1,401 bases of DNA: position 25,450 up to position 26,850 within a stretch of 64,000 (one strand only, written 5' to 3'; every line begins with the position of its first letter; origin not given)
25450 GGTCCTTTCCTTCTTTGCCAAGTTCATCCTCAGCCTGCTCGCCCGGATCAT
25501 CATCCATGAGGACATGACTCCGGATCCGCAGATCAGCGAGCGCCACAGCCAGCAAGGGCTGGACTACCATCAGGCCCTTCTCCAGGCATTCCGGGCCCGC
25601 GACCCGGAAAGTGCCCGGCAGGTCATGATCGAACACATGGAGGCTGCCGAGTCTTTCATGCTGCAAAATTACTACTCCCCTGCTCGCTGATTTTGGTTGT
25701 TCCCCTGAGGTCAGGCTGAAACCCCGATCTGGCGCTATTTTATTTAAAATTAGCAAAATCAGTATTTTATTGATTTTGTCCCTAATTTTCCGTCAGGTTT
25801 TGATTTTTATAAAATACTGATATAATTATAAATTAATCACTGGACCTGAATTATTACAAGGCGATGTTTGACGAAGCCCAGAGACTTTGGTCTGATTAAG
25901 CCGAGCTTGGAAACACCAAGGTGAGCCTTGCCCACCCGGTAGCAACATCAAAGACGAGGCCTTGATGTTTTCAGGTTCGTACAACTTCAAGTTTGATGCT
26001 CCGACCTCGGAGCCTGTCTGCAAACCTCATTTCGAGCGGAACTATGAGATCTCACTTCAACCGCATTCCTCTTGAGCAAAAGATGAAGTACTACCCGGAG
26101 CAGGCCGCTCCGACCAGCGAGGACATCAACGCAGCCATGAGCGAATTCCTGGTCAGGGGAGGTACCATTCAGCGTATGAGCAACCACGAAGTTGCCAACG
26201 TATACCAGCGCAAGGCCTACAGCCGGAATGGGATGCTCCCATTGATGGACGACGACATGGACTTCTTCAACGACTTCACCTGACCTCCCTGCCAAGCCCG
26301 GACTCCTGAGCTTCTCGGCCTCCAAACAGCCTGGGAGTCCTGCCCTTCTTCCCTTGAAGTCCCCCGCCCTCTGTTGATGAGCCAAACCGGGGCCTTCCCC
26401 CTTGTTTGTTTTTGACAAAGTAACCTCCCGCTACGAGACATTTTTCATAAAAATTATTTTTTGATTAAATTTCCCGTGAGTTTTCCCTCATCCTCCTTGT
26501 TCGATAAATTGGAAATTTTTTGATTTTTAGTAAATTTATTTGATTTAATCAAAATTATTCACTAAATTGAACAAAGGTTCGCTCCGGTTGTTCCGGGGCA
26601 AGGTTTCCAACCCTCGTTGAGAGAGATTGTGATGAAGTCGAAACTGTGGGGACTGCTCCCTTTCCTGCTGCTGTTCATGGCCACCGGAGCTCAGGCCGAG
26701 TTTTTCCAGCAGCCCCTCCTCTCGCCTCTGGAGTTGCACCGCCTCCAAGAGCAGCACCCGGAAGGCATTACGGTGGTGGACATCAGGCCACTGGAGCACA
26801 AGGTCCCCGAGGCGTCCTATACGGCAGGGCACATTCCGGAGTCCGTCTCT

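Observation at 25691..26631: Two paralogous AT-rich promoter modules in a 65% GC genome flank a small unknown ORF and precede the rhodanese-YeeE operon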

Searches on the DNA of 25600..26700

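Call 28: search_rna_families(source=window, start=25600, end=26700, threshold=evalue, max_evalue=5)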
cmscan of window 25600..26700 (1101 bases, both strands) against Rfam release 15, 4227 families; matches with E-value up to 5: 4.
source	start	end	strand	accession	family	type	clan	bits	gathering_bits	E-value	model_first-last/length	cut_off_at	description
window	25894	25986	-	RF03913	mir-992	Gene; miRNA;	-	18.8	79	1.2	1-86/86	no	mir-992 microRNA precursor family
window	26488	26597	-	RF02881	MH_s25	Gene; sRNA;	-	18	114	1.2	1-207/207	no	Mesorhizobail RNA 25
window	25858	25898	+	RF00295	snoTBR7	Gene; snRNA; snoRNA; CD-box;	-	14.9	45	4.4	1-75/75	no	Small nucleolar RNA TBR7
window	25895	26031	+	RF03041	poplar-1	Gene; sRNA;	-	13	110.5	4.1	1-141/141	no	poplar-1 RNA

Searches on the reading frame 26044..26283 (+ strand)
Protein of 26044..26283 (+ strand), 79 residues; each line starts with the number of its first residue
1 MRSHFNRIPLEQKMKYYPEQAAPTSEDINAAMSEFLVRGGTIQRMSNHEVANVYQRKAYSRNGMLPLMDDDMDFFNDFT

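Call 10: search_protein_families(library=pfam, proteins=[window:26044-26283:+])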
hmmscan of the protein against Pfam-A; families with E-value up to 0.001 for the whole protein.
window:26044-26283:+ (79 aa): 1 family
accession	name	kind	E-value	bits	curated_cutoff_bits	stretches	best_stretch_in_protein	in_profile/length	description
PF20661.2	SutA-RBD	-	0.00036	20.3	29.3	1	21-49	3-31/35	SutA RNAP-binding domain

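Call 11: search_protein_families(library=ncbifam, proteins=[window:26044-26283:+])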
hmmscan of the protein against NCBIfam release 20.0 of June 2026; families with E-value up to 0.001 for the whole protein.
window:26044-26283:+ (79 aa): 1 family
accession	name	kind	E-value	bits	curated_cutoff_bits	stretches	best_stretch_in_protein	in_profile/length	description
NF058628.1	small_PFL1563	equivalog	8.9e-06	25.3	60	1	18-44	3-29/51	PFL_1563 family small protein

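Call 12: find_encoding_contigs(protein=window:26044-26283:+, flank=3000, max_places=6)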
Protein window:26044-26283:+ (79 aa): 23 contigs read that carry it; 6 places shown.
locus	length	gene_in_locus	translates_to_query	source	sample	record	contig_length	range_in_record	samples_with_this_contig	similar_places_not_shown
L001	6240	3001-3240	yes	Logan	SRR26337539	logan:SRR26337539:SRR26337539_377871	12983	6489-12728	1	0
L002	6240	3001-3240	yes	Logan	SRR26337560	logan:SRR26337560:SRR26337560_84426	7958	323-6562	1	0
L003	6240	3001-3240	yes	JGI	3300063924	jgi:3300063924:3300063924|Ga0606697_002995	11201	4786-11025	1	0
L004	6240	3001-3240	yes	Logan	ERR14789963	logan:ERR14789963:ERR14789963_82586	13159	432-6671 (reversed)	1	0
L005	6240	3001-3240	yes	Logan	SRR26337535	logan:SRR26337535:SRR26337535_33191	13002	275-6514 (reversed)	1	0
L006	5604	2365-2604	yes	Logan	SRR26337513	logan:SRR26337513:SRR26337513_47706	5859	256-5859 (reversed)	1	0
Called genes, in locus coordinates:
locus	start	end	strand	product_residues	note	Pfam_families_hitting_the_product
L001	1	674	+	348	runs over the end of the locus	PF05343:Peptidase_M42, PF01546:Peptidase_M20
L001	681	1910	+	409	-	PF04389:Peptidase_M28 (weak), PF01546:Peptidase_M20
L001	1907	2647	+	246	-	PF00392:GntR, PF07729:FCD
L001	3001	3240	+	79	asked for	-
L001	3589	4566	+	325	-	PF00581:Rhodanese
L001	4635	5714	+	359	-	PF04143:Sulf_transp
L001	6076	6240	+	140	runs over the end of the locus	?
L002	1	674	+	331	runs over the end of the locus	?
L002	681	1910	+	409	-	PF04389:Peptidase_M28 (weak), PF01546:Peptidase_M20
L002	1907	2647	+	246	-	PF00392:GntR, PF07729:FCD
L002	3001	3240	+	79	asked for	-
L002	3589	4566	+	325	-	PF00581:Rhodanese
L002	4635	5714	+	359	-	PF04143:Sulf_transp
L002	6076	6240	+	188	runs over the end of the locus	PF13412:HTH_24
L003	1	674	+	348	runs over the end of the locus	PF05343:Peptidase_M42, PF01546:Peptidase_M20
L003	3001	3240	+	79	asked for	-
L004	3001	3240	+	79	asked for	-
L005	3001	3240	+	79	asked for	-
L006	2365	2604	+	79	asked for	-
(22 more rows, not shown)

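Call 13: find_homologous_proteins(query=window:26044-26283:+, max_evalue=0.01)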
Query window:26044-26283:+ (79 aa): 1 proteins with E <= 0.01 among 1 candidates.
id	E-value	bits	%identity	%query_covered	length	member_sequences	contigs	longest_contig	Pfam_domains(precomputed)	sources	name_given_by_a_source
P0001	1.1e-45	170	99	100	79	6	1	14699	-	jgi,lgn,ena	jgi:hypothetical protein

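Call 27: search_protein_representatives(protein=window:26044-26283:+)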
Query: 79 residues. Proteins with E-value up to 0.001 (for the whole library): 3; up to 1e-10: 1; up to 1e-30: 1. The best 3 are listed.
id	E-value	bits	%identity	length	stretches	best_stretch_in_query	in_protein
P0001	3.6e-46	169.8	99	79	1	1-79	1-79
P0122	5.6e-09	52.0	46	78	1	2-78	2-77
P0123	7.4e-06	42.1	41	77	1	3-78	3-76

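Call 30: find_encoding_contigs(protein=P0122, flank=4000, max_places=3)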
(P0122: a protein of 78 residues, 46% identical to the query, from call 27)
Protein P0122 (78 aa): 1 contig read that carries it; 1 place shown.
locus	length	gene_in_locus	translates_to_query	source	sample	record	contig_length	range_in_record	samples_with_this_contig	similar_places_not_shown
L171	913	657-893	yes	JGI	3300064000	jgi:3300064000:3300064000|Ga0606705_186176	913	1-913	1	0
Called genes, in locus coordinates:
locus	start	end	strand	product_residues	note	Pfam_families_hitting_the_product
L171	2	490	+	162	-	?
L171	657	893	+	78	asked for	PF20661:SutA-RBD (weak)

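Call 31: find_encoding_contigs(protein=P0123, flank=4000, max_places=3)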
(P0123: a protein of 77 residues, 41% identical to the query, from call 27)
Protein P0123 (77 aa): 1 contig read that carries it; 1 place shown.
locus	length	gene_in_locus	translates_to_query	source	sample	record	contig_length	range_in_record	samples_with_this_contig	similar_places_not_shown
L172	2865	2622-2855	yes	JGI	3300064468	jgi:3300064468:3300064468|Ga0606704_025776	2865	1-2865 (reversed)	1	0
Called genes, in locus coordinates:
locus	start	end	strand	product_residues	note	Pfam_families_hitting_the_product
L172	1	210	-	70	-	?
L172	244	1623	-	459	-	PF00092:VWA, PF13519:VWA_2, PF13768:VWA_3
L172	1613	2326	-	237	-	PF00376:MerR (weak), PF13411:MerR_1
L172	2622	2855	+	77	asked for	PF20661:SutA-RBD (weak)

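Call 36: search_solved_structures(query=window:26044-26283:+, max_evalue=10, show_alignments=2)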
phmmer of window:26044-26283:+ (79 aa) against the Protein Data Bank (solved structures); distinct sequences matched with E-value up to 10: 2.
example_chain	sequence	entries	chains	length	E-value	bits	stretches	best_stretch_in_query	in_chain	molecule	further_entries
1b9l_A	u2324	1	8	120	0.61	13.8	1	16-50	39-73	PROTEIN (EPIMERASE)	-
7f0r_G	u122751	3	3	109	0.72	13.5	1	26-66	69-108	Transcriptional factor SutA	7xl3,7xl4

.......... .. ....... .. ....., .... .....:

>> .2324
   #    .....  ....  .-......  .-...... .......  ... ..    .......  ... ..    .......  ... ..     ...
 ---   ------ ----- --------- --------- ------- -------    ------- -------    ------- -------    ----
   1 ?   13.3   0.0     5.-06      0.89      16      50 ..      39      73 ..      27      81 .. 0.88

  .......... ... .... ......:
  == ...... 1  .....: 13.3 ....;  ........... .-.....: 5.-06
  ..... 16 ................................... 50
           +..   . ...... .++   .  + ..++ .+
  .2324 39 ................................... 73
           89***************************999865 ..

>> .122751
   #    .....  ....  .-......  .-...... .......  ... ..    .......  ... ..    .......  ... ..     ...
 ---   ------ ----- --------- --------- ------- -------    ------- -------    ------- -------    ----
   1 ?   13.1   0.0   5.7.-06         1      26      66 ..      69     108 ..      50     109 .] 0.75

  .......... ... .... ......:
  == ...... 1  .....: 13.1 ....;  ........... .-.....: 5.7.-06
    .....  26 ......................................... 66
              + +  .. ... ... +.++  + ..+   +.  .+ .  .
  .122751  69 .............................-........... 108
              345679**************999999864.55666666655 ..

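Call 57: find_homologous_proteins(query=A4, max_evalue=1)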
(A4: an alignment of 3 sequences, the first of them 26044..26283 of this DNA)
Query A4 (3 sequences) (79 aa, profile of the alignment): 4 proteins with E <= 1 among 32 candidates.
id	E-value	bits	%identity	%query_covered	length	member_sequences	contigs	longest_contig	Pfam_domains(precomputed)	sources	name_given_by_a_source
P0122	3.0e-40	154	45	99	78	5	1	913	PF20661.3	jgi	jgi:hypothetical protein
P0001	8.1e-40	153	99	100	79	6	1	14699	-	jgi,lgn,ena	jgi:hypothetical protein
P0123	3.0e-37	144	38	99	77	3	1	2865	PF20661.3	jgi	jgi:hypothetical protein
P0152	3.7e-36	141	42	99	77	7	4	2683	PF20661.3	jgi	jgi:hypothetical protein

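Call 58: search_solved_structures(query=A4, max_evalue=10, show_alignments=2)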
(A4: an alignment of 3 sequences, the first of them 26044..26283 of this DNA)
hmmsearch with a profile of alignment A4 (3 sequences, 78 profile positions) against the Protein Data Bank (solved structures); distinct sequences matched with E-value up to 10: 9.
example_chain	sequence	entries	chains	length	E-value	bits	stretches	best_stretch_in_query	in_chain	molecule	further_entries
7f0r_G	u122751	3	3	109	0.025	17.9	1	26-50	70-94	Transcriptional factor SutA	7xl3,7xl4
1b9l_A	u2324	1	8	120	0.42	14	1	12-50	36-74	PROTEIN (EPIMERASE)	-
5b7x_A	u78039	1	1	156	0.45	13.9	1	20-43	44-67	Calmodulin, putative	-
3htk_B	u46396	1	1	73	0.48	13.8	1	25-76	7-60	Structural maintenance of chromosomes protein 5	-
6xeh_A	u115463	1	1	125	0.5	13.8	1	20-42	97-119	DE NOVO DESIGNED OR386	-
8hkg_A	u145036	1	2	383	0.73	13.3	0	20-34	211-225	xylanase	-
2llh_A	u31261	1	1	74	1.3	12.5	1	15-53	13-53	Nucleophosmin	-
8qhc_A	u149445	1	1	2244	4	10.9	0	7-35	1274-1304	Protein SidH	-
8qfs_A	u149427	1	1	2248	4.1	10.9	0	7-35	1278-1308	Protein SidH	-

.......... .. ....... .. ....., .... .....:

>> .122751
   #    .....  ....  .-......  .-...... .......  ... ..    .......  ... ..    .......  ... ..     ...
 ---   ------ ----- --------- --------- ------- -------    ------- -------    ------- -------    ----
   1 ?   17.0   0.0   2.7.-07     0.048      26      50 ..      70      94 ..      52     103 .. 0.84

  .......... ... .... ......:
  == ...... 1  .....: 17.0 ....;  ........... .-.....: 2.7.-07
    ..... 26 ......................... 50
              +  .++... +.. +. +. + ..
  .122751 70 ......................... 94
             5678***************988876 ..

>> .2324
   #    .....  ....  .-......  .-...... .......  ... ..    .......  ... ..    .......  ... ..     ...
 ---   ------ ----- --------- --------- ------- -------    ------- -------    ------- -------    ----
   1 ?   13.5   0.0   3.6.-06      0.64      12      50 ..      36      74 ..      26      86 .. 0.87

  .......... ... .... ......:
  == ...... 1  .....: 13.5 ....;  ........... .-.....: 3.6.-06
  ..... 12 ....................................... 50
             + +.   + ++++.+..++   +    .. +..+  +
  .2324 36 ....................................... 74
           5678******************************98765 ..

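Call 59: find_encoding_contigs(protein=P0152, flank=2500, max_places=4)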
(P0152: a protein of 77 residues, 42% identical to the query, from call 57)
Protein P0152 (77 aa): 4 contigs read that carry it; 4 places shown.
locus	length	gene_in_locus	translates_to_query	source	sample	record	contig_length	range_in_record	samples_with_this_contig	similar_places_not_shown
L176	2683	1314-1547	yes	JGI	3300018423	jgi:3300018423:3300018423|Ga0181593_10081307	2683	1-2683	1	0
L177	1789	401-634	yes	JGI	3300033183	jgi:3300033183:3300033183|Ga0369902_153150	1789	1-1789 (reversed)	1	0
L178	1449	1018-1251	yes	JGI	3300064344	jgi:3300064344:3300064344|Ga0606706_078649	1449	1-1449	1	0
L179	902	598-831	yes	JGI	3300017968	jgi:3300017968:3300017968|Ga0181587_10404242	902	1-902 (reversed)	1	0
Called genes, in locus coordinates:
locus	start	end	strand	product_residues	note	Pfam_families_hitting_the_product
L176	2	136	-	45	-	?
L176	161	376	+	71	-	-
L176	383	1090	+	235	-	PF12705:PDDEXK_1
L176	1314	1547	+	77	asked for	PF20661:SutA-RBD (weak)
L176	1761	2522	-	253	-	PF00378:ECH_1, PF16113:ECH_2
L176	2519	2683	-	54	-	?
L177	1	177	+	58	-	?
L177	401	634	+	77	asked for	PF20661:SutA-RBD (weak)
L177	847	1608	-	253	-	PF00378:ECH_1, PF16113:ECH_2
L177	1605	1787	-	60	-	?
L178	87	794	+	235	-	PF12705:PDDEXK_1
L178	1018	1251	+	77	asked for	PF20661:SutA-RBD (weak)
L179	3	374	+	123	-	?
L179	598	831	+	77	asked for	PF20661:SutA-RBD (weak)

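Call 68: search_protein_families(library=pfam, proteins=[P0122, P0123, P0152], max_evalue=0.1)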
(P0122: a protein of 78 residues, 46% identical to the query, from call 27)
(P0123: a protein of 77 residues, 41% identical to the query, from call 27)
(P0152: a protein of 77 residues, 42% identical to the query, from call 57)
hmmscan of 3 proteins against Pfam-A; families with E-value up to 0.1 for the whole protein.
P0122 (78 aa): 1 family
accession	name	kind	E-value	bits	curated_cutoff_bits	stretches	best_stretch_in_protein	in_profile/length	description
PF20661.2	SutA-RBD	-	1.6e-05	24.6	29.3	1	25-45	8-28/35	SutA RNAP-binding domain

P0123 (77 aa): 1 family
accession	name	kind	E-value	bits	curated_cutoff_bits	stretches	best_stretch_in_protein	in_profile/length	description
PF20661.2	SutA-RBD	-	5.6e-07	29.2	29.3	1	25-50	8-33/35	SutA RNAP-binding domain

P0152 (77 aa): 1 family
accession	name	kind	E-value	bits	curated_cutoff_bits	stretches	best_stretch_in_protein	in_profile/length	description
PF20661.2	SutA-RBD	-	4.2e-07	29.6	29.3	1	25-50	8-33/35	SutA RNAP-binding domain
